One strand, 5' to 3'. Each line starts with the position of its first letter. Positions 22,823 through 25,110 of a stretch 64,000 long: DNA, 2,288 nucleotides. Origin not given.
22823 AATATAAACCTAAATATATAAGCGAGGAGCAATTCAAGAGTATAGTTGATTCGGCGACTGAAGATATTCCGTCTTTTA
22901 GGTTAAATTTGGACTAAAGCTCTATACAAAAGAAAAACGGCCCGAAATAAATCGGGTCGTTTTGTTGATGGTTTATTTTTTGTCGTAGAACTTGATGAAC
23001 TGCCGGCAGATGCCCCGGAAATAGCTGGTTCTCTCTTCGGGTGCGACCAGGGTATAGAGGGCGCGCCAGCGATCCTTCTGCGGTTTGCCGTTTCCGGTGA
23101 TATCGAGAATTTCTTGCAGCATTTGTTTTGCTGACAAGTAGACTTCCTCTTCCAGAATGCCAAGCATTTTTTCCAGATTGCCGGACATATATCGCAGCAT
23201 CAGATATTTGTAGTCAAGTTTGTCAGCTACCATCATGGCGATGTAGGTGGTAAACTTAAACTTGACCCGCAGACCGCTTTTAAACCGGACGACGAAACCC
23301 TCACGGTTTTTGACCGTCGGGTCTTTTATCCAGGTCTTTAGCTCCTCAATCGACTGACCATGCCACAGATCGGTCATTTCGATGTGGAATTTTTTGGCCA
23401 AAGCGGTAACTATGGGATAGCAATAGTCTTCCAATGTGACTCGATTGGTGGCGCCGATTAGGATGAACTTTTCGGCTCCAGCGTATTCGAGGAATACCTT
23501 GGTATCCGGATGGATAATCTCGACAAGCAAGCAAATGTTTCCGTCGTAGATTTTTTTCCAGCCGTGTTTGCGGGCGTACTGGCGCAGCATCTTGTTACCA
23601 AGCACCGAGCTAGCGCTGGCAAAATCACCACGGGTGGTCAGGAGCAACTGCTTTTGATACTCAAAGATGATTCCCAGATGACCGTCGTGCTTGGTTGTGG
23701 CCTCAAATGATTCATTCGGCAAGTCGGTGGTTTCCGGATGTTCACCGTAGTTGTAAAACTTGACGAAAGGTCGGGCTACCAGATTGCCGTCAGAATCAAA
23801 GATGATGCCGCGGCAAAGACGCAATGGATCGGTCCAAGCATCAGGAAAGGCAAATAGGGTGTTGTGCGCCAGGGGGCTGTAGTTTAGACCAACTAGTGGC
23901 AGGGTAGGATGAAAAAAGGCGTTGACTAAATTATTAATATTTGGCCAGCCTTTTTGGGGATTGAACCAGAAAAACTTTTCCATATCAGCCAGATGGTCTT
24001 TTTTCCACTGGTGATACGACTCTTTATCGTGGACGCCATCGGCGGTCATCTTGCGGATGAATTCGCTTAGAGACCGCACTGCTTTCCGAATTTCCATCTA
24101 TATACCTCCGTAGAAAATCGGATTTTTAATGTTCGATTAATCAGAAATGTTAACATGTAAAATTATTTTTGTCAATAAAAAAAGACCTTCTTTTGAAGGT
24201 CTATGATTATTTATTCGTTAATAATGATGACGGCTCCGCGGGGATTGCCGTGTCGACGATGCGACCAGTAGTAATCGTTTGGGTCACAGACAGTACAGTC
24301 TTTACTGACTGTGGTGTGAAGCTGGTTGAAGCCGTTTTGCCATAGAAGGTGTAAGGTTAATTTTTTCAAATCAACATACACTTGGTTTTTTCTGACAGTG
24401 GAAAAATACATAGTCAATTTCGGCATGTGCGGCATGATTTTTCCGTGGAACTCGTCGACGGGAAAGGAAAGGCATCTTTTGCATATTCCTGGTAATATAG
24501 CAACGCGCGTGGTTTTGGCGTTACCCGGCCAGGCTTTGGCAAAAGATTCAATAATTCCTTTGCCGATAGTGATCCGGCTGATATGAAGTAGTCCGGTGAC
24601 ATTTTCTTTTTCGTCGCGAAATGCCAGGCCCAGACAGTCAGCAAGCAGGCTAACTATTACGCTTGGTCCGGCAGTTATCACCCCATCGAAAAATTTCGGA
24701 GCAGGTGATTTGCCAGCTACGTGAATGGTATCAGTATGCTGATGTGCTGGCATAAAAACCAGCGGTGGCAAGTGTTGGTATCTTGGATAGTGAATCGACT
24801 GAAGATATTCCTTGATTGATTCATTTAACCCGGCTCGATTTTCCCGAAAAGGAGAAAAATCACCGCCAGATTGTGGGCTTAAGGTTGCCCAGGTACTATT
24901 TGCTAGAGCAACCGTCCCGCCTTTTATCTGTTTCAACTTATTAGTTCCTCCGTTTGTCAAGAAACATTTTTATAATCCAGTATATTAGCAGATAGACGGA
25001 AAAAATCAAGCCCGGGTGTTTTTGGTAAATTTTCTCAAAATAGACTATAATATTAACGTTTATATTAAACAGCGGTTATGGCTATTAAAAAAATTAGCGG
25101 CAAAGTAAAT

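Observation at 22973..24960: T4 Rnl1-family tRNA-repair RNA ligase with an uncharacterised partner, in a GC-shifted block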

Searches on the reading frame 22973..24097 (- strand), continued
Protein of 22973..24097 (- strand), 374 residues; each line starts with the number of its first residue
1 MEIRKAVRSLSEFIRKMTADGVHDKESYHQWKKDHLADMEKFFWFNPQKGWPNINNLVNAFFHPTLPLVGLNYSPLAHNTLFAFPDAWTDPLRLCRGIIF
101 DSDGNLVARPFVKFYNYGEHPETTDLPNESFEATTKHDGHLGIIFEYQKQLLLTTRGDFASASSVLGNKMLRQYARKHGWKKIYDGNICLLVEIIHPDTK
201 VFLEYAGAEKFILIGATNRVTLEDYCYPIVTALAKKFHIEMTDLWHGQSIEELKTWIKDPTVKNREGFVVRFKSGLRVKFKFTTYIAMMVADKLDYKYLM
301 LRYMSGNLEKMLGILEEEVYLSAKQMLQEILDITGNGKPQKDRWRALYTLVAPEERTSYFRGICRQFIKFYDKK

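Call 82: search_protein_families(library=pfam, proteins=[L012:6989-9874:+, L039:7899-9161:+, L028:5278-6411:+, L033:3895-5223:-, L081:7569-8252:+, L081:8356-9396:+, L081:11764-12321:+, L081:12318-12815:+, L081:12880-14031:+, L081:6240-6911:+], max_evalue=0.0001)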
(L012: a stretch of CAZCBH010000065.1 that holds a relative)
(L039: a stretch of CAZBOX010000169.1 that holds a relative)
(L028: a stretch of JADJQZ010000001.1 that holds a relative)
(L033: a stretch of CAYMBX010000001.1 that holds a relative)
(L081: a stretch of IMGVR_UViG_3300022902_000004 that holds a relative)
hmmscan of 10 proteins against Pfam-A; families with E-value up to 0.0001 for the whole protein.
L012:6989-9874:+ (961 aa): 3 families
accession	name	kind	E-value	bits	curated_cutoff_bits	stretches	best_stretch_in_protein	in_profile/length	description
PF02540.23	NAD_synthase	-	5.1e-15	55.7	21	2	479-551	88-165/242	NAD synthase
PF00795.27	CN_hydrolase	-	1.7e-11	44.4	23.2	1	15-282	2-251/256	Carbon-nitrogen hydrolase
PF00857.26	Isochorismatase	-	4.8e-06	27.2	27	1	736-953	9-174/175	Isochorismatase domain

L039:7899-9161:+ (420 aa): 1 family
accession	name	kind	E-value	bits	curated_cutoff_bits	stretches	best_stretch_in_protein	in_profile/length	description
PF03372.29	Exo_endo_phos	-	1.5e-05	25.3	24.5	0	133-350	20-174/225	Endonuclease/Exonuclease/phosphatase family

L028:5278-6411:+ (377 aa): 3 families
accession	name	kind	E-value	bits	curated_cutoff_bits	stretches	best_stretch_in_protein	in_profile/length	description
PF14572.12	Pribosyl_synth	-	5.2e-12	46.5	27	1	275-369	76-170/184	Phosphoribosyl synthetase-associated domain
PF13793.12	Pribosyltran_N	-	6.9e-12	45.7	25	1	75-156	32-115/117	N-terminal domain of ribose phosphate pyrophosphokinase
PF00156.33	Pribosyltran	-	5e-08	32.9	26.3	1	210-316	12-121/158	Phosphoribosyl transferase domain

L033:3895-5223:- (442 aa): 2 families
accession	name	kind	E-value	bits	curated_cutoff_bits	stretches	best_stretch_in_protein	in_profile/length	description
PF04095.22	NAPRTase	-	9.9e-51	173.2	20.8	1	199-432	2-237/239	Nicotinate phosphoribosyltransferase (NAPRTase) family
PF17767.7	NAPRTase_N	-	5.3e-17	62.7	32.6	1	34-158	1-125/125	Nicotinate phosphoribosyltransferase (NAPRTase) N-terminal domain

L081:7569-8252:+ (227 aa): 0 families

L081:8356-9396:+ (346 aa): 1 family
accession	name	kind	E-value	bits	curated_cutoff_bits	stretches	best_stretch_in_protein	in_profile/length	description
PF09511.15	RNA_lig_T4_1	-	2.3e-15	57.5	28.3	1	49-220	2-210/227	RNA ligase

L081:11764-12321:+ (185 aa): 1 family
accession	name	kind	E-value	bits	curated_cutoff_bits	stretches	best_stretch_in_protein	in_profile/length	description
PF12850.12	Metallophos_2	-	3.5e-06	27.5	27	1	8-138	7-126/154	Calcineurin-like phosphoesterase superfamily domain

L081:12318-12815:+ (165 aa): 1 family
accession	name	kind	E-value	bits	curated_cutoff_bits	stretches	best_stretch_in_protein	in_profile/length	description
PF04493.20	Endonuclease_5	-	8.8e-10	39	23.4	0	2-77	20-96/198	Endonuclease V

L081:12880-14031:+ (383 aa): 1 family
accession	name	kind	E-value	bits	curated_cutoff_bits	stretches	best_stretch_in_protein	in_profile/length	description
PF10127.15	RlaP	-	2.3e-20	73.8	23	1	11-150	21-142/249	RNA repair pathway DNA polymerase beta family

L081:6240-6911:+ (223 aa): 1 family
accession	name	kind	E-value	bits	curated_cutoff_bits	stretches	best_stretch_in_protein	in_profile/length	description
PF02511.20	Thy1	-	1.7e-37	129.5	24.8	1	23-215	9-188/191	Thymidylate synthase complementing protein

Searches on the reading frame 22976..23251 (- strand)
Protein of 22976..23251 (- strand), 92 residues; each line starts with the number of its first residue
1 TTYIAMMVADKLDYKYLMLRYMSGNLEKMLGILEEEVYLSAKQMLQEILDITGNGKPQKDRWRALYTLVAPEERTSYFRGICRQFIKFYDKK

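Call 53: predict_structure(alignment_id=A2)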
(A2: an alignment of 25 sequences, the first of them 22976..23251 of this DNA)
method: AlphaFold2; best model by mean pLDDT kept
length: 92 residues; sequences in the alignment: 25
mean_pLDDT: 90.1   pTM: 0.79
mean pLDDT of the five models: 90.1, 90.0, 89.5, 89.4, 88.8
residues with pLDDT >= 90: 74; 70-90: 8; 50-70: 6; < 50: 4
segments of 3 or more residues with pLDDT < 50: 3-6
pLDDT, mean of each block of 10 residues (from residue 1): 53 92 95 90 96 96 96 95 97 91
secondary structure, 60 per line:
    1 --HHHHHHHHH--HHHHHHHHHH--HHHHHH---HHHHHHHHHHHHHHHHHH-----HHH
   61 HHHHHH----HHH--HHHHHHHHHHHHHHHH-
elements in order: H3-11 H14-23 H26-31 H35-52 H58-66 H76-91

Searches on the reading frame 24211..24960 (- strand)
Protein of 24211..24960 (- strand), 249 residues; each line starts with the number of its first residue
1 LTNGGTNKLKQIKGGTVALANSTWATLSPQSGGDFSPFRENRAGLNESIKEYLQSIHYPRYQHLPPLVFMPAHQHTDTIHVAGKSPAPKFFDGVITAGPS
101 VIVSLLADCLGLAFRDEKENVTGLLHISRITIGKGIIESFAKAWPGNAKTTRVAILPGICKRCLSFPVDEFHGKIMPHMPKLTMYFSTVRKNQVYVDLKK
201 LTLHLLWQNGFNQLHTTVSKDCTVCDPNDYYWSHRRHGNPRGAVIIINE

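Call 3: search_protein_families(library=pfam, proteins=[window:24211-24960:-], max_evalue=1)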
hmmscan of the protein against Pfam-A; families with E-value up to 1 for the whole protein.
window:24211-24960:- (249 aa): 2 families
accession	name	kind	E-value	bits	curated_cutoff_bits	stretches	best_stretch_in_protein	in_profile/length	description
PF02578.20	Cu-oxidase_4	-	1.4e-22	80.8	22.9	1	38-244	28-233/238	Multi-copper polyphenol oxidoreductase laccase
PF25559.1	DUF7931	-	0.26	11.4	27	1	105-145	98-138/149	Domain of unknown function (DUF7931)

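Call 4: search_protein_families(library=ncbifam, proteins=[window:24211-24960:-], max_evalue=1)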
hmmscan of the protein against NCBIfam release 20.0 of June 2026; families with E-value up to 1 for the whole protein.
window:24211-24960:- (249 aa): 1 family
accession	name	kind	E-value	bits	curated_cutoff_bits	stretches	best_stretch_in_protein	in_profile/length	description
TIGR00726.1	TIGR00726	equivalog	2.4e-15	56.5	141.15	1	68-241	40-213/223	peptidoglycan editing factor PgeF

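Call 6: search_solved_structures(query=window:24211-24960:-, max_evalue=1, show_alignments=2)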
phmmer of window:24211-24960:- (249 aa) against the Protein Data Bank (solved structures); distinct sequences matched with E-value up to 1: 4.
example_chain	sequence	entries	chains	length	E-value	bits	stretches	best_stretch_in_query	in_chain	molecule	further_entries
6dzd_A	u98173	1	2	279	1.7e-08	37.3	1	86-243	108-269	hypothetical protein YfiH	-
7fbg_A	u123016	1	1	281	4.4e-06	29.4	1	91-243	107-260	Purine nucleoside phosphorylase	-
6t0y_A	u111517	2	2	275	6.1e-05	25.7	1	90-244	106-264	Polyphenol oxidase | YlmD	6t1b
1t8h_A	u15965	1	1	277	6.2e-05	25.7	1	90-244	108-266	YlmD protein sequence homologue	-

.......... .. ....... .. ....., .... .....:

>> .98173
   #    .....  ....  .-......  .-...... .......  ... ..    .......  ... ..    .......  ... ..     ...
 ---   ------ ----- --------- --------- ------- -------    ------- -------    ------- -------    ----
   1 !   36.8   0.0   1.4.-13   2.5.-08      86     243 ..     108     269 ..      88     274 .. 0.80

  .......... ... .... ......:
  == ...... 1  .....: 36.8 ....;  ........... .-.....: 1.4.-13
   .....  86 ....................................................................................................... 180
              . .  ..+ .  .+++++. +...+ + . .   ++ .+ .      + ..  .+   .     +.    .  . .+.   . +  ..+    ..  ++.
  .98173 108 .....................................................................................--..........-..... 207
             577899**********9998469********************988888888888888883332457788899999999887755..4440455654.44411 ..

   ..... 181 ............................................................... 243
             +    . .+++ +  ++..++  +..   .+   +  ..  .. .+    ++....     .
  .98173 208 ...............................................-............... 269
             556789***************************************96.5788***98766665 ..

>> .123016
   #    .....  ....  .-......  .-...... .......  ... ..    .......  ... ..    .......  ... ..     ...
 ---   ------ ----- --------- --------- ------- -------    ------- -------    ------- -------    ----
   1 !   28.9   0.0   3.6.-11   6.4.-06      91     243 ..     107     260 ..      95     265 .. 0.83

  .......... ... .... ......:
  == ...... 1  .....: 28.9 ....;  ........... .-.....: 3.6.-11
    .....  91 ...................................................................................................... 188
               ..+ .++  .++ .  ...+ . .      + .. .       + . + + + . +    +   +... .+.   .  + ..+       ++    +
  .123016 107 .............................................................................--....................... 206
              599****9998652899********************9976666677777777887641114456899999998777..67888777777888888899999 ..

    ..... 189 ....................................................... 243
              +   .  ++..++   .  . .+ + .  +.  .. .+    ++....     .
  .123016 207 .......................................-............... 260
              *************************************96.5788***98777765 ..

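Call 22: find_homologous_proteins(query=window:24211-24960:-, max_evalue=0.00001)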
Query window:24211-24960:- (249 aa): 1 proteins with E <= 0.00001 among 236 candidates.
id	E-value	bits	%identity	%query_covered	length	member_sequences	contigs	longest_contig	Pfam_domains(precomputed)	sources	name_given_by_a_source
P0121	6.0e-165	565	100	97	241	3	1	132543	PF02578.21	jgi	jgi:copper oxidase (laccase) domain-containing protein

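Call 23: find_encoding_contigs(protein=P0121, flank=10000, max_places=3)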
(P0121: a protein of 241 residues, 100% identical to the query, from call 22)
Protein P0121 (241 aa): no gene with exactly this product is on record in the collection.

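Call 48: search_protein_representatives(protein=window:24211-24936:-)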
Query: 241 residues. Proteins with E-value up to 0.001 (for the whole library): 630; up to 1e-10: 19; up to 1e-30: 1. The best 150 are listed.
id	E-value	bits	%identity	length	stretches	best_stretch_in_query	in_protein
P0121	2.3e-165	564.3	100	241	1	1-241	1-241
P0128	1.1e-26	110.1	33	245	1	17-240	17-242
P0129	1.5e-23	99.8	34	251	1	2-229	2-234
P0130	4.0e-23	98.4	36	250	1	11-231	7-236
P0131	7.7e-23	97.5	38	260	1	53-233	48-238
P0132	3.3e-21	92.1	34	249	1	47-234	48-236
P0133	2.4e-13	66.4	32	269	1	13-205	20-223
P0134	3.8e-13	65.7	32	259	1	61-232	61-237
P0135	2.3e-12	63.2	33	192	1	80-225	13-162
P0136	2.9e-12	62.8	32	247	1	65-227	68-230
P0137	3.4e-12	62.6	29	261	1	58-230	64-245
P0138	6.8e-12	61.6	32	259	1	66-237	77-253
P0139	1.0e-11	61.1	33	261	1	83-235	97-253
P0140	1.4e-11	60.6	30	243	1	49-237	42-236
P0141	2.1e-11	60.1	31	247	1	53-227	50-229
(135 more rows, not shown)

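Call 73: search_protein_families(library=padloc, proteins=[window:24211-24936:-], max_evalue=0.01)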
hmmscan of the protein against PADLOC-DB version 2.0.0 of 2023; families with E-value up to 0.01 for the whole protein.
window:24211-24936:- (241 aa): 0 families

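Call 74: search_protein_families(library=phrogs, proteins=[window:24211-24936:-], max_evalue=0.001)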
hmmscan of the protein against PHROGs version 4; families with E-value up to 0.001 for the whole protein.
window:24211-24936:- (241 aa): 0 families

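Call 85: list_cluster_members(proteins=[P0128, P0129, P0130, P0131, P0132, P0002, P0003, P0004])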
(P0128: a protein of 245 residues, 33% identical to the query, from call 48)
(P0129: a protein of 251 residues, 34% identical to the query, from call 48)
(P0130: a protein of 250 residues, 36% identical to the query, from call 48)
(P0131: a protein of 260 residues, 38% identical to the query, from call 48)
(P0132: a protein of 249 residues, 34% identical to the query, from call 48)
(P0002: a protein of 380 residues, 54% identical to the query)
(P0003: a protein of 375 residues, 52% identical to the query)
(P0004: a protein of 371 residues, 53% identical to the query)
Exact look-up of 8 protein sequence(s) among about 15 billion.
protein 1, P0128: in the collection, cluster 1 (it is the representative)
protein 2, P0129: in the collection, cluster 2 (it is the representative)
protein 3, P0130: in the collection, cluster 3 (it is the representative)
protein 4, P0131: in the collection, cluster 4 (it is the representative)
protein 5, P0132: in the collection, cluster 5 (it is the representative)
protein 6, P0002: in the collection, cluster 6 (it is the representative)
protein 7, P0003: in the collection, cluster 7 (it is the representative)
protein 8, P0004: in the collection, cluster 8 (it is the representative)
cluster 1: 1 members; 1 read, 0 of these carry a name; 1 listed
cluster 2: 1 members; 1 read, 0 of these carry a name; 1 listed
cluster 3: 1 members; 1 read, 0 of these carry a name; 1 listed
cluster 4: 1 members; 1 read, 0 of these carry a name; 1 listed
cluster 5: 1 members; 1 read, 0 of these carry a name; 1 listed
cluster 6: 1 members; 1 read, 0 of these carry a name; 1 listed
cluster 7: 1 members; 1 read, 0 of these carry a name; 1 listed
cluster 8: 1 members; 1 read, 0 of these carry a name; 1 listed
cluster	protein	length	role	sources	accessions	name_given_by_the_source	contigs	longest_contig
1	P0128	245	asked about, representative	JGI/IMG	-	-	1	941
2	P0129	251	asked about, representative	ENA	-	-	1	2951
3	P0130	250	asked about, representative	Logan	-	-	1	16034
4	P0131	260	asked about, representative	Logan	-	-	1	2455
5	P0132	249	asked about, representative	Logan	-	-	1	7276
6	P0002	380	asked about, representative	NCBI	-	-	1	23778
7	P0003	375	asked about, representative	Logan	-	-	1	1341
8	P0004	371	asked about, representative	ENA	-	-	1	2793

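Call 86: find_encoding_contigs(protein=P0130, flank=8000, max_places=1)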
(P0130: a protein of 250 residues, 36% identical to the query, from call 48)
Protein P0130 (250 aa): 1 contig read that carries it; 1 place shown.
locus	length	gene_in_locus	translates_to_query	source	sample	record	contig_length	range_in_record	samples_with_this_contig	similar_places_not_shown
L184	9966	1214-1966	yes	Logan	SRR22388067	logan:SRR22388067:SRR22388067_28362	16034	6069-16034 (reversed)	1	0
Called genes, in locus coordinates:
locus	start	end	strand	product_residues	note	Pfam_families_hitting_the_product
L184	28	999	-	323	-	PF00294:PfkB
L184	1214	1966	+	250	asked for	PF02578:Cu-oxidase_4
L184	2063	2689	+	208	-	PF09335:VTT_dom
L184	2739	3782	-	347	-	-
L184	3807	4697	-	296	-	PF17936:Big_6 (faint), PF19077:Big_13 (faint)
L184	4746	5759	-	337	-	-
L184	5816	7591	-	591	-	-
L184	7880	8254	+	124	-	PF05635:23S_rRNA_IVP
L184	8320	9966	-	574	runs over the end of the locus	-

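Call 87: find_encoding_contigs(protein=P0132, flank=8000, max_places=1)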
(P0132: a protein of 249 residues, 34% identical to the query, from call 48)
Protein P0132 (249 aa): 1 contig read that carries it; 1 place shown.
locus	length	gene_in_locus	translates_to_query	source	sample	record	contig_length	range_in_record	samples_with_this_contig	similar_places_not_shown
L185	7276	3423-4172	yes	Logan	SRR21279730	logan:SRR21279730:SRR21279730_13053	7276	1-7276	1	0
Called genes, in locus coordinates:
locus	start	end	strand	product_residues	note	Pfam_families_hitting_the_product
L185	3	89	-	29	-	?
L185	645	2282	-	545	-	PF03023:MurJ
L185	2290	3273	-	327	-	PF00294:PfkB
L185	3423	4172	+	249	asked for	PF02578:Cu-oxidase_4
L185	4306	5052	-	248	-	PF01263:Aldose_epim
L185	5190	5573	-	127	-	PF06541:ABC_trans_CmpB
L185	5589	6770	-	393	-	PF00202:Aminotran_3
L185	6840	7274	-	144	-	?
